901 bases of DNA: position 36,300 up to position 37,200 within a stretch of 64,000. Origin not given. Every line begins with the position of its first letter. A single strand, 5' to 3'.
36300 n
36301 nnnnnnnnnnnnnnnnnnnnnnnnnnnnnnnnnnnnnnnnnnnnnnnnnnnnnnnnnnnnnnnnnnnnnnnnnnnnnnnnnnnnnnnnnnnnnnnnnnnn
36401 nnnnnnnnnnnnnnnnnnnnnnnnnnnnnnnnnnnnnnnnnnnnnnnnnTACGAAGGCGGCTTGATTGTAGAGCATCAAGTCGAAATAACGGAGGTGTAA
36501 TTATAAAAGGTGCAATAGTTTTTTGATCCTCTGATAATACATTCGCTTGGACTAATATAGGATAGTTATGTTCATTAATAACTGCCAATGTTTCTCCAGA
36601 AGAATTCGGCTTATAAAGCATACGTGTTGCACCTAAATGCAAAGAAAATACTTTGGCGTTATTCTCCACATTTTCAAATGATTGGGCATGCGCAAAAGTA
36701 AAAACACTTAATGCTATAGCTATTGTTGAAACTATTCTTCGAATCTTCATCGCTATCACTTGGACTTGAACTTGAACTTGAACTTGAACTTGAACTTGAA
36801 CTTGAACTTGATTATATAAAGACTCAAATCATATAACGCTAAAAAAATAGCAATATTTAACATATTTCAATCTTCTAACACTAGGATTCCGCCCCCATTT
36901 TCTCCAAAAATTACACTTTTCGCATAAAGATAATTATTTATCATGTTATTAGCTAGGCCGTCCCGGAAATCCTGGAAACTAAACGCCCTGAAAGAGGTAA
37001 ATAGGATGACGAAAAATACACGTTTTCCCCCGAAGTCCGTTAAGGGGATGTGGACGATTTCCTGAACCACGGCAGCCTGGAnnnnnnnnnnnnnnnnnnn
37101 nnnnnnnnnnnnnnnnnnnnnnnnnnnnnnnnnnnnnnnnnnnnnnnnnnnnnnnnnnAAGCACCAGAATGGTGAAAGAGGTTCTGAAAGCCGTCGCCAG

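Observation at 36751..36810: Perfect (CTTGAA)x8 microsatellite 11 bp upstream of the AAF chaperone start codon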

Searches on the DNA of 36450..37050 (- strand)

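Call 5: search_dna_similar(query=window:36450-37050:-, collection=plasmids, mode=near, max_rows=60)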
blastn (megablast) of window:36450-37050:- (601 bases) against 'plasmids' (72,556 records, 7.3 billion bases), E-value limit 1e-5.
Records with a match: 24; places in all: 24; records where one place covers at least 80% of the query: 22.
Best place of each record, by identity: 95-99% 16; 90-95% 8.
By first word of the organism name: Escherichia 23; Shigella 1.
By predicted mobility (MOB-suite, as given by PLSDB): mobilizable 16; conjugative 7; non-mobilizable 1.
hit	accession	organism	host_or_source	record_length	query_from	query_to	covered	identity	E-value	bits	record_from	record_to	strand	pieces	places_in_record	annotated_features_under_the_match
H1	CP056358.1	Escherichia coli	culture,Wastewater influent sample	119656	1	601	100%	98.8%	0e+0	1066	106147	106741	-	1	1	aggD: aggregative adherence fimbria I chaperone AggD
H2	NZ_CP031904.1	Escherichia coli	Homo sapiens,Clinical: Human (Homo ...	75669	1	601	100%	98.8%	0e+0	1166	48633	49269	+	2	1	aggD: aggregative adherence fimbria I chaperone AggD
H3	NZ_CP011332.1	Escherichia coli O104:H4 str. C227-11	Homo sapiens,stool sample from a ...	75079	1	601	100%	98.8%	0e+0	1166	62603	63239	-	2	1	aggD: aggregative adherence fimbria I chaperone AggD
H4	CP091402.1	Escherichia coli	Homo sapiens,human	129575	1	601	100%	98.3%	0e+0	1055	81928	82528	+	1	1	aggD: aggregative adherence fimbria I chaperone AggD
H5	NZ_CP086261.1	Escherichia coli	Homo sapiens,Cell culture,feces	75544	1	601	100%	98.0%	0e+0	1050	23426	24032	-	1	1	aggD: aggregative adherence fimbria I chaperone AggD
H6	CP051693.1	Escherichia coli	Homo sapiens,whole organism,rectal swab ...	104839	1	601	100%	97.5%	0e+0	1014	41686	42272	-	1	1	aggD: aggregative adherence fimbria I chaperone AggD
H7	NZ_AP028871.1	Escherichia coli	Homo sapiens,stool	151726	1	601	100%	96.9%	0e+0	1016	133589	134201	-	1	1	aggD: aggregative adherence fimbria I chaperone AggD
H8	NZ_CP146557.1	Escherichia coli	Hospital Wastewater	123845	1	601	100%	96.5%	0e+0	983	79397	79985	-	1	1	none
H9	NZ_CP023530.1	Escherichia coli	Homo sapiens,stool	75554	1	601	100%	96.3%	0e+0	1000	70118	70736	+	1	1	aggD: aggregative adherence fimbria I chaperone AggD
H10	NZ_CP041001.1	Escherichia coli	NIST Mixed Microbial RM strain,ATCC ...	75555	1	601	100%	96.3%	0e+0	1000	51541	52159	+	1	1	aggD: aggregative adherence fimbria I chaperone AggD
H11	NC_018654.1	Escherichia coli O104:H4 str. 2009EL-2050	-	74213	1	601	100%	96.3%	0e+0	1000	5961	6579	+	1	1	aggD: aggregative adherence fimbria I chaperone AggD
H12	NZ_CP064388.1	Escherichia coli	-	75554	1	601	100%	96.3%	0e+0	1000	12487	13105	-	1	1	aggD: aggregative adherence fimbria I chaperone AggD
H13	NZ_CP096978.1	Escherichia coli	Homo sapiens,feces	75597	1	601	100%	96.3%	0e+0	1000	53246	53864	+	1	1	aggD: aggregative adherence fimbria I chaperone AggD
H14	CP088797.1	Escherichia coli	Homo sapiens,blood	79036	1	601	100%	96.1%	0e+0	994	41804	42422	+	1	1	aggD: aggregative adherence fimbria I chaperone AggD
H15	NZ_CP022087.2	Escherichia coli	Homo sapiens,stool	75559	1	601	100%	95.4%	0e+0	972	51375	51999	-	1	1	aggD: aggregative adherence fimbria I chaperone AggD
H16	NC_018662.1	Escherichia coli O104:H4 str. 2009EL-2071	Stool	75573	1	601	100%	95.4%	0e+0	972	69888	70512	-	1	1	aggD: aggregative adherence fimbria I chaperone AggD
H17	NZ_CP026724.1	Escherichia coli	Homo sapiens,Purified Isolate,feces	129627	1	601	100%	94.7%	0e+0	950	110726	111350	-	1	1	aggD: aggregative adherence fimbria I chaperone AggD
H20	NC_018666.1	Escherichia coli O104:H4 str. 2011C-3493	-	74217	1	601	100%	94.3%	0e+0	939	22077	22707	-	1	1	aggD: aggregative adherence fimbria I chaperone AggD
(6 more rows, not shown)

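Call 6: search_dna_similar(query=window:36450-37050:-, collection=ecoli_genomes, mode=near, max_rows=60)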
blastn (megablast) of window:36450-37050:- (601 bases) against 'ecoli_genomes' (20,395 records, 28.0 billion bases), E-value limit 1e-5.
Records with a match: 36; places in all: 36; records where one place covers at least 80% of the query: 35.
Genomes with a match: 36 of 5426; with a place that covers at least 80% of the query: 35. Places per genome that has any: lowest 1, median 1, highest 1. On chromosomes: 0 places; on plasmids: 36.
Best place of each record, by identity: 95-99% 28; 90-95% 8.
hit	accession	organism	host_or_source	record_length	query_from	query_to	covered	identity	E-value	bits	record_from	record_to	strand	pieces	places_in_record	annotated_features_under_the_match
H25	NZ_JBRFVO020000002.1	Escherichia coli strain IAL7250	Homo sapiens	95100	1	601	100%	98.8%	0e+0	1077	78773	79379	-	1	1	aggD: aggregative adherence fimbria I chaperone AggD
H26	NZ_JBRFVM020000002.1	Escherichia coli strain IAL7255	Homo sapiens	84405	1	601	100%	98.8%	0e+0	1066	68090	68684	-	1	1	aggD: aggregative adherence fimbria I chaperone AggD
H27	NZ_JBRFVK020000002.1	Escherichia coli strain IAL7252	Homo sapiens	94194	1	601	100%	98.8%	0e+0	1066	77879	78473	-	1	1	aggD: aggregative adherence fimbria I chaperone AggD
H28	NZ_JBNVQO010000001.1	Escherichia coli strain HSP60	Homo sapiens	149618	1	601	100%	98.8%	0e+0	1066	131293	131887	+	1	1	aggD: aggregative adherence fimbria I chaperone AggD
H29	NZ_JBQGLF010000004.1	Escherichia coli strain UPEC85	Homo sapiens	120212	1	601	100%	98.8%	0e+0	1066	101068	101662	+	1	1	aggD: aggregative adherence fimbria I chaperone AggD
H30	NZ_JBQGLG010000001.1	Escherichia coli strain UPEC69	Homo sapiens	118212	1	601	100%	98.8%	0e+0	1066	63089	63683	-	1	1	aggD: aggregative adherence fimbria I chaperone AggD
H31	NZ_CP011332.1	Escherichia coli O104:H4 str. C227-11 strain C227-11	Homo sapiens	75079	1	601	100%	98.8%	0e+0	1166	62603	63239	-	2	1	aggD: aggregative adherence fimbria I chaperone AggD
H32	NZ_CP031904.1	Escherichia coli O104:H4 strain FWSEC0009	Homo sapiens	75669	1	601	100%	98.8%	0e+0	1166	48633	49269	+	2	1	aggD: aggregative adherence fimbria I chaperone AggD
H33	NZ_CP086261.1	Escherichia coli strain SCPM-O-B-9427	Homo sapiens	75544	1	601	100%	98.0%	0e+0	1050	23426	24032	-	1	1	aggD: aggregative adherence fimbria I chaperone AggD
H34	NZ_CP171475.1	Escherichia coli strain 1070/13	Homo sapiens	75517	1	601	100%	98.0%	0e+0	1050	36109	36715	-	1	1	aggD: aggregative adherence fimbria I chaperone AggD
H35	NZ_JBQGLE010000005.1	Escherichia coli strain HSP425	Homo sapiens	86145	1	601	100%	98.0%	0e+0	1038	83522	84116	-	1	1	aggD: aggregative adherence fimbria I chaperone AggD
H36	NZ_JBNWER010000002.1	Escherichia coli strain LSC52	Homo sapiens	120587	1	601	100%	97.9%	0e+0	1050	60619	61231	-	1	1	aggD: aggregative adherence fimbria I chaperone AggD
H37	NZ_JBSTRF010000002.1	Escherichia coli strain PRO_A-1401-6M-A_ESBL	Homo sapiens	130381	1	601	100%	97.8%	0e+0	1033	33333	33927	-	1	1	aggD: aggregative adherence fimbria I chaperone AggD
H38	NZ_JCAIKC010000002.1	Escherichia coli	Homo sapiens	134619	1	601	100%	97.5%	0e+0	1022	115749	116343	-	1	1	aggD: aggregative adherence fimbria I chaperone AggD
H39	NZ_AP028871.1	Escherichia coli strain JBEHAAB-19-0176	Homo sapiens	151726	1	601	100%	96.9%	0e+0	1016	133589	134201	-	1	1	aggD: aggregative adherence fimbria I chaperone AggD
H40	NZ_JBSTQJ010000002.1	Escherichia coli strain PRO_A-1551-6M-A_ESBL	Homo sapiens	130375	1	601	100%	96.8%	0e+0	994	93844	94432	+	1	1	aggD: aggregative adherence fimbria I chaperone AggD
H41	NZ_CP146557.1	Escherichia coli strain B1.H1.39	Hospital Wastewater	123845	1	601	100%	96.5%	0e+0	983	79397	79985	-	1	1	aggD: aggregative adherence fimbria I chaperone AggD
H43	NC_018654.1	Escherichia coli O104:H4 str. 2009EL-2050 strain 2009EL-2050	Unknown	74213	1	601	100%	96.3%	0e+0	1000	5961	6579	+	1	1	aggD: aggregative adherence fimbria I chaperone AggD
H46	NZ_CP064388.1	Escherichia coli O104:H4 strain PartB-EcoliO104H4-RM8376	missing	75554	1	601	100%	96.3%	0e+0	1000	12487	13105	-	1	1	aggD: aggregative adherence fimbria I chaperone AggD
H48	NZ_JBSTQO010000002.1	Escherichia coli strain PRO_A-1490-6W-A_ESBL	Homo sapiens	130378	1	601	100%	95.8%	0e+0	955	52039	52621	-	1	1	aggD: aggregative adherence fimbria I chaperone AggD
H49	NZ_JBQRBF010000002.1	Escherichia coli strain MMC-J-0091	Homo sapiens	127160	1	601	100%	95.7%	0e+0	950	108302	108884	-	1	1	aggD: aggregative adherence fimbria I chaperone AggD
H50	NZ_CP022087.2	Escherichia coli O104:H4 strain FDAARGOS_348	Homo sapiens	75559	1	601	100%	95.4%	0e+0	972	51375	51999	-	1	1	aggD: aggregative adherence fimbria I chaperone AggD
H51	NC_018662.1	Escherichia coli O104:H4 str. 2009EL-2071 strain 2009EL-2071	Stool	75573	1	601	100%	95.4%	0e+0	972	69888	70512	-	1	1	aggD: aggregative adherence fimbria I chaperone AggD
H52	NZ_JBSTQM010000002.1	Escherichia coli strain PRO_A-1504-6M-A_ESBL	Homo sapiens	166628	1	601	100%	95.2%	0e+0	928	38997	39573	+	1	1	aggD: aggregative adherence fimbria I chaperone AggD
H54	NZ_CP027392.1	Escherichia coli O104:H4 strain FDAARGOS_349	Homo sapiens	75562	1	601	100%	94.3%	0e+0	939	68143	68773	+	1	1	aggD: aggregative adherence fimbria I chaperone AggD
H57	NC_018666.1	Escherichia coli O104:H4 str. 2011C-3493 strain 2011C-3493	-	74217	1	601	100%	94.3%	0e+0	939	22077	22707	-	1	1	aggD: aggregative adherence fimbria I chaperone AggD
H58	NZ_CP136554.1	Escherichia coli O104:H4 strain rpoS_ATGtoATA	Homo sapiens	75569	1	601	100%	94.3%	0e+0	939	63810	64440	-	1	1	aggD: aggregative adherence fimbria I chaperone AggD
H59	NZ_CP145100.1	Escherichia coli strain PS_131_S11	Homo sapiens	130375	1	601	100%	92.5%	0e+0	833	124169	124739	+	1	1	aggD: aggregative adherence fimbria I chaperone AggD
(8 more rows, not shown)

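Call 15: get_annotated_region(hit=H59, flank=300)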
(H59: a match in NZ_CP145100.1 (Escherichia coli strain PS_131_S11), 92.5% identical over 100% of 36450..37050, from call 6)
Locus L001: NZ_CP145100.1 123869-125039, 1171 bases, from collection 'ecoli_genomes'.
description: Escherichia coli strain PS_131_S11 plasmid unnamed1, complete sequence
organism: Escherichia coli strain PS_131_S11 (NCBI taxid 562)
replicon: plasmid unnamed1; assembly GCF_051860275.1
host: Homo sapiens; source: fecal sample; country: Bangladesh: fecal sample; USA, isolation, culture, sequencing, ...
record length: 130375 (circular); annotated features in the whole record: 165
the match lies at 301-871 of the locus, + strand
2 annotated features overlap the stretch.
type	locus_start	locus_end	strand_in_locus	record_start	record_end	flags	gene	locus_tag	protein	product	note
CDS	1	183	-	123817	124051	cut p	-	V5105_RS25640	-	hypothetical protein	frameshifted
CDS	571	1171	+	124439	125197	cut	aggD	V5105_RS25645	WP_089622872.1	aggregative adherence fimbria I chaperone AggD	-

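Call 16: get_annotated_region(hit=H52, flank=300)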
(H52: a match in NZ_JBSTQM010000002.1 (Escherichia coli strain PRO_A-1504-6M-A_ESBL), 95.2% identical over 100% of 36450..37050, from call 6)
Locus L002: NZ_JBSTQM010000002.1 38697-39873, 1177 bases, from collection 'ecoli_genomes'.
description: Escherichia coli strain PRO_A-1504-6M-A_ESBL plasmid pPRO_A-1504-6M-A_1, whole genome shotgun sequence
organism: Escherichia coli strain PRO_A-1504-6M-A_ESBL (NCBI taxid 562)
replicon: plasmid pPRO_A-1504-6M-A_1; assembly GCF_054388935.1
host: Homo sapiens; source: feces; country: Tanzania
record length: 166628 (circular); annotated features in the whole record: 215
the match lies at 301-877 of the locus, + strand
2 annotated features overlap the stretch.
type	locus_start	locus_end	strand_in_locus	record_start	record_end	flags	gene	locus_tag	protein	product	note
CDS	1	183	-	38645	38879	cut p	-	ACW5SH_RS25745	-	hypothetical protein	frameshifted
CDS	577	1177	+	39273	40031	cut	aggD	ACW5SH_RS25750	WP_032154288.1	aggregative adherence fimbria I chaperone AggD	-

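Call 17: get_annotated_region(hit=H48, flank=300)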
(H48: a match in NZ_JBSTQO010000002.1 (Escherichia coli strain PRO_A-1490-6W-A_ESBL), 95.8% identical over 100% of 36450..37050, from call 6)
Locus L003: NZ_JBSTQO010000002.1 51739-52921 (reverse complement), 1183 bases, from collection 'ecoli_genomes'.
description: Escherichia coli strain PRO_A-1490-6W-A_ESBL plasmid pPRO_A-1490-6W-A_1, whole genome shotgun sequence
organism: Escherichia coli strain PRO_A-1490-6W-A_ESBL (NCBI taxid 562)
replicon: plasmid pPRO_A-1490-6W-A_1; assembly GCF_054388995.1
host: Homo sapiens; source: feces; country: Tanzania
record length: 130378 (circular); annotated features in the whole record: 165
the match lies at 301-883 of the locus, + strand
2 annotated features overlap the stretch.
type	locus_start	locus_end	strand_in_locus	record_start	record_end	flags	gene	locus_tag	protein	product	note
CDS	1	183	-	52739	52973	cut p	-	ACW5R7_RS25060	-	hypothetical protein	frameshifted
CDS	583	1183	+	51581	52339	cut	aggD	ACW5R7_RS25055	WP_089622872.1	aggregative adherence fimbria I chaperone AggD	-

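Call 18: get_annotated_region(hit=H49, flank=300)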
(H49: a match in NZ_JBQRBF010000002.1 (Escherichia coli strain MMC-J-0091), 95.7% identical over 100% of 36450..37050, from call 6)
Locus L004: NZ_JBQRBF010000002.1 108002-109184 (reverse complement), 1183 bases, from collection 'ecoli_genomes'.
description: Escherichia coli strain MMC-J-0091 plasmid unnamed1, whole genome shotgun sequence
organism: Escherichia coli strain MMC-J-0091 (NCBI taxid 562)
replicon: plasmid unnamed1; assembly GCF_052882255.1
host: Homo sapiens; source: not applicable; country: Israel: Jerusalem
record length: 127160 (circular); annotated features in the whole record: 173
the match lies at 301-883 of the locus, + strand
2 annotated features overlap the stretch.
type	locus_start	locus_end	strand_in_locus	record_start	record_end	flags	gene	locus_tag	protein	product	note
CDS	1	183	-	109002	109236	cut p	-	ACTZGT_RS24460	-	hypothetical protein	frameshifted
CDS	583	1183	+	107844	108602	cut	aggD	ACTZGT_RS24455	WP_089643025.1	aggregative adherence fimbria I chaperone AggD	-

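Call 19: get_annotated_region(hit=H40, flank=300)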
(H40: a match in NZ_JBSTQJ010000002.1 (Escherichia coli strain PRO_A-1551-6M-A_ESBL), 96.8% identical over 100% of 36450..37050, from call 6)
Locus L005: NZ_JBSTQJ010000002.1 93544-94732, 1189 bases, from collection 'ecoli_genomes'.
description: Escherichia coli strain PRO_A-1551-6M-A_ESBL plasmid pPRO_A-1551-6M-A_1, whole genome shotgun sequence
organism: Escherichia coli strain PRO_A-1551-6M-A_ESBL (NCBI taxid 562)
replicon: plasmid pPRO_A-1551-6M-A_1; assembly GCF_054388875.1
host: Homo sapiens; source: feces; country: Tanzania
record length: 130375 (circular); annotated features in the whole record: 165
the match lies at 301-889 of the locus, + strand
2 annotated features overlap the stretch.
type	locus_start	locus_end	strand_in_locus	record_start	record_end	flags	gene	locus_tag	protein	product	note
CDS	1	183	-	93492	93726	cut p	-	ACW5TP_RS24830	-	hypothetical protein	frameshifted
CDS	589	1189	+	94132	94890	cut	aggD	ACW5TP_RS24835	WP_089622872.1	aggregative adherence fimbria I chaperone AggD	-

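Call 20: get_annotated_region(hit=H41, flank=300)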
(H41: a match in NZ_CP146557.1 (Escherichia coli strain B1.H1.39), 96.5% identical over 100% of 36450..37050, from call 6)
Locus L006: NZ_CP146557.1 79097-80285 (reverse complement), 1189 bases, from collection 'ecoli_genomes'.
description: Escherichia coli strain B1.H1.39 plasmid pB1.H1.39.c1, complete sequence
organism: Escherichia coli strain B1.H1.39 (NCBI taxid 562)
replicon: plasmid pB1.H1.39.c1; assembly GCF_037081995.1
host: -; source: Hospital Wastewater; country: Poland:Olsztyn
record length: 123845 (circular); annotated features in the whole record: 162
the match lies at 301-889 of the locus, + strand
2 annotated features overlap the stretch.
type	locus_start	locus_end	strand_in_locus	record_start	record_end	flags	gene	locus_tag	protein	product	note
CDS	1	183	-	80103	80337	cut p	-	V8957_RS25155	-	hypothetical protein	frameshifted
CDS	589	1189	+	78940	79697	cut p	aggD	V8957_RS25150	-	aggregative adherence fimbria I chaperone AggD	frameshifted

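Call 21: get_annotated_region(hit=H6, flank=300)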
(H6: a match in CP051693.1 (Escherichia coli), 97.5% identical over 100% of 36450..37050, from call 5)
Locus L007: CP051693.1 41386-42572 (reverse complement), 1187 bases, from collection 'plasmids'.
description: Escherichia coli strain SCU-318 plasmid pSCU-318-1, complete sequence
organism: Escherichia coli (NCBI taxid 562)
taxonomy: Bacteria; Pseudomonadota; Gammaproteobacteria; Enterobacterales; Enterobacteriaceae; Escherichia; Escherichia coli
host: -; source: Homo sapiens,whole organism,rectal swab from healthy college student; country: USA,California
typing (MOB-suite, as given by PLSDB): conjugative; replicon IncFIA,IncFIB,IncFII; relaxase MOBF; mating-pair formation MPF_F
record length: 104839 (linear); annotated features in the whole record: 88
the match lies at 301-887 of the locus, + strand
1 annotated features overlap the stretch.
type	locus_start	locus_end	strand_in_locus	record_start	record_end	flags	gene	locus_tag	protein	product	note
predicted_resistance_gene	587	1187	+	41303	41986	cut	aggD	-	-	aggregative adherence fimbria I chaperone AggD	predicted by amrfinderplus; class ; identity 98.25%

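Call 22: get_annotated_region(hit=H37, flank=300)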
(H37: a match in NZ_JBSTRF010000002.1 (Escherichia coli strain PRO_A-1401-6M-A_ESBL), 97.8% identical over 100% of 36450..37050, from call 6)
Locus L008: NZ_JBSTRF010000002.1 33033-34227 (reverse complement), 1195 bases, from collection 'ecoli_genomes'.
description: Escherichia coli strain PRO_A-1401-6M-A_ESBL plasmid pPRO_A-1401-6M-A_1, whole genome shotgun sequence
organism: Escherichia coli strain PRO_A-1401-6M-A_ESBL (NCBI taxid 562)
replicon: plasmid pPRO_A-1401-6M-A_1; assembly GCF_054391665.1
host: Homo sapiens; source: feces; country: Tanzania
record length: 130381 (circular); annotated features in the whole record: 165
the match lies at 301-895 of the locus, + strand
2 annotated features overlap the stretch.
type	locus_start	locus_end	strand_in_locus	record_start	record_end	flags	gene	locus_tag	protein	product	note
CDS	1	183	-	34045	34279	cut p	-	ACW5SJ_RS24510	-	hypothetical protein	frameshifted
CDS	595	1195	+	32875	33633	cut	aggD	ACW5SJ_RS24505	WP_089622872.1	aggregative adherence fimbria I chaperone AggD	-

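Call 23: get_annotated_region(hit=H1, flank=300)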
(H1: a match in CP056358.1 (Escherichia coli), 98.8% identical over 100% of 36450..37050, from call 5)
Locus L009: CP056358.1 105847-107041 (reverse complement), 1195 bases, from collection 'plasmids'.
description: Escherichia coli strain RHBSTW-00670 plasmid pRHBSTW-00670_2, complete sequence
organism: Escherichia coli (NCBI taxid 562)
taxonomy: Bacteria; Pseudomonadota; Gammaproteobacteria; Enterobacterales; Enterobacteriaceae; Escherichia; Escherichia coli
host: -; source: culture,Wastewater influent sample; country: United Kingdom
typing (MOB-suite, as given by PLSDB): conjugative; replicon IncFIA,IncFIB,IncFII; relaxase MOBF; mating-pair formation MPF_F
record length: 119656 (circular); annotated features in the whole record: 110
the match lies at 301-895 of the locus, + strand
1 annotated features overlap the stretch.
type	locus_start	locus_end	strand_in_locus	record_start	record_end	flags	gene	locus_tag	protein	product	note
predicted_resistance_gene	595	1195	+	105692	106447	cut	aggD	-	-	aggregative adherence fimbria I chaperone AggD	predicted by amrfinderplus; class ; identity 98.41%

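Call 24: get_annotated_region(hit=H4, flank=300)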
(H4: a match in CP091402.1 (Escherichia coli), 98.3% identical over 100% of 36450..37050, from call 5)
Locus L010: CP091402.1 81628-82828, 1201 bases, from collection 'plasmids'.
description: Escherichia coli strain 623214 plasmid p623214_1, complete sequence
organism: Escherichia coli (NCBI taxid 562)
taxonomy: Bacteria; Pseudomonadota; Gammaproteobacteria; Enterobacterales; Enterobacteriaceae; Escherichia; Escherichia coli
host: -; source: Homo sapiens,human; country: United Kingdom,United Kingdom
typing (MOB-suite, as given by PLSDB): conjugative; replicon IncFIA,IncFIB; relaxase MOBF; mating-pair formation MPF_F
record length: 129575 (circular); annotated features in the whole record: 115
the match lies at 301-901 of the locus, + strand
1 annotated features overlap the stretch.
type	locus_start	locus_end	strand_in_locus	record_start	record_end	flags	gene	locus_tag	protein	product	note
predicted_resistance_gene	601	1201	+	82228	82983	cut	aggD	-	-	aggregative adherence fimbria I chaperone AggD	predicted by amrfinderplus; class ; identity 99.21%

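Call 25: get_annotated_region(hit=H5, flank=300)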
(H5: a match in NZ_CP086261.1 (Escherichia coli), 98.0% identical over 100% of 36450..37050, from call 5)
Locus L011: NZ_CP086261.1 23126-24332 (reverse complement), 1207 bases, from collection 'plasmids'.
description: Escherichia coli strain SCPM-O-B-9427 plasmid pB-9427-2, complete sequence
organism: Escherichia coli (NCBI taxid 562)
taxonomy: Bacteria; Pseudomonadota; Gammaproteobacteria; Enterobacterales; Enterobacteriaceae; Escherichia; Escherichia coli
host: -; source: Homo sapiens,Cell culture,feces; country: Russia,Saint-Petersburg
typing (MOB-suite, as given by PLSDB): mobilizable; replicon IncFIB,IncFII,rep_cluster_2232; relaxase MOBF,MOBP
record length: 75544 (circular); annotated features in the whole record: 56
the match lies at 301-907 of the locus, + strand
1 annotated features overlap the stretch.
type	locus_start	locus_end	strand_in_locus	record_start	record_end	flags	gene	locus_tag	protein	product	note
predicted_resistance_gene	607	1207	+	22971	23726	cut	aggD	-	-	aggregative adherence fimbria I chaperone AggD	predicted by amrfinderplus; class ; identity 99.21%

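Call 26: get_annotated_region(hit=H25, flank=300)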
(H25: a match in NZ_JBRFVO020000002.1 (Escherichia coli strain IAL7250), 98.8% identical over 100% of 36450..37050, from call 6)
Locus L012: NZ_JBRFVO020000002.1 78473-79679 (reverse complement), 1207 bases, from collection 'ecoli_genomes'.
description: Escherichia coli strain IAL7250 plasmid pAA, whole genome shotgun sequence
organism: Escherichia coli strain IAL7250 (NCBI taxid 562)
replicon: plasmid pAA; assembly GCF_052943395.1
host: Homo sapiens; source: feces; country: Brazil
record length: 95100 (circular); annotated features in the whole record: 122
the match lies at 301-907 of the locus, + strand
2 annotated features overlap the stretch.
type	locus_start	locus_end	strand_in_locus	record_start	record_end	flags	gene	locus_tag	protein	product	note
CDS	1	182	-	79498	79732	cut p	-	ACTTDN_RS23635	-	hypothetical protein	frameshifted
CDS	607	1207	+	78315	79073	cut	aggD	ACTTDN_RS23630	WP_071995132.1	aggregative adherence fimbria I chaperone AggD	-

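Call 27: get_annotated_region(hit=H7, flank=300)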
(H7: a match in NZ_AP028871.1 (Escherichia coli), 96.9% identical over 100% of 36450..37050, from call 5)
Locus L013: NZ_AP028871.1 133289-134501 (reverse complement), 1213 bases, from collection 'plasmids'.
description: Escherichia coli strain JBEHAAB-19-0176 plasmid pJBEHAAB-19-0176_1, complete sequence
organism: Escherichia coli (NCBI taxid 562)
taxonomy: Bacteria; Pseudomonadota; Gammaproteobacteria; Enterobacterales; Enterobacteriaceae; Escherichia; Escherichia coli
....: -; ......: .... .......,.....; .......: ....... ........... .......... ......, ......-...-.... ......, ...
typing (MOB-suite, as given by PLSDB): conjugative; replicon IncFIB,IncFII,rep_cluster_2244; relaxase MOBF; mating-pair formation MPF_F
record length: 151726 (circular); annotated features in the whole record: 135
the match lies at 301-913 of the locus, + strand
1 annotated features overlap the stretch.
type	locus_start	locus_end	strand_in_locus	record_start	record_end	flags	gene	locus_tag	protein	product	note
predicted_resistance_gene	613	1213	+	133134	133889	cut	aggD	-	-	aggregative adherence fimbria I chaperone AggD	predicted by amrfinderplus; class ; identity 99.6%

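Call 28: get_annotated_region(hit=H36, flank=300)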
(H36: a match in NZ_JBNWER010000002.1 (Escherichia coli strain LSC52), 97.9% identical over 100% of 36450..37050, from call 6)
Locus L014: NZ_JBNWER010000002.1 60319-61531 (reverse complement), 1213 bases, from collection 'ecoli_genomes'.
description: Escherichia coli strain LSC52 plasmid pANT_52, whole genome shotgun sequence
organism: Escherichia coli strain LSC52 (NCBI taxid 562)
replicon: plasmid pANT_52; assembly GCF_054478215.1
host: Homo sapiens; source: urine; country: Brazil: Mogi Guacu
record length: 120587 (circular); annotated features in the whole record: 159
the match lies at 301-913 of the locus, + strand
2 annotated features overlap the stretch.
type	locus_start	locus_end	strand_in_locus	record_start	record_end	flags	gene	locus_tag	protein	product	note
CDS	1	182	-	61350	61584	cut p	-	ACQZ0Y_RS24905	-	hypothetical protein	frameshifted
CDS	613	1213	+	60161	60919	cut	aggD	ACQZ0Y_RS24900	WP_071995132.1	aggregative adherence fimbria I chaperone AggD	-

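Call 29: get_annotated_region(hit=H11, flank=300)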
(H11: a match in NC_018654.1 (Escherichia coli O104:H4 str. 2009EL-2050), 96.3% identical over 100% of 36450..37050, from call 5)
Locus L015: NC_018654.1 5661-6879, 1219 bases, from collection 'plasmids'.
description: Escherichia coli O104:H4 str. 2009EL-2050 plasmid pAA-09EL50, complete sequence
organism: Escherichia coli O104:H4 str. 2009EL-2050 (NCBI taxid 1134782)
taxonomy: Bacteria; Pseudomonadota; Gammaproteobacteria; Enterobacterales; Enterobacteriaceae; Escherichia; Escherichia coli; Escherichia coli O104:H4 str. 2009EL-2050
host: -; source: -; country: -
typing (MOB-suite, as given by PLSDB): mobilizable; replicon IncFIB,rep_cluster_2232; relaxase MOBF,MOBP
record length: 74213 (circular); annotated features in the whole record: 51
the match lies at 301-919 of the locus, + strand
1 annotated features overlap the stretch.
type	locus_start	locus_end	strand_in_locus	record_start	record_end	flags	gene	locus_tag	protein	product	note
predicted_resistance_gene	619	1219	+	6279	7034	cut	aggD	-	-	aggregative adherence fimbria I chaperone AggD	predicted by amrfinderplus; class ; identity 99.21%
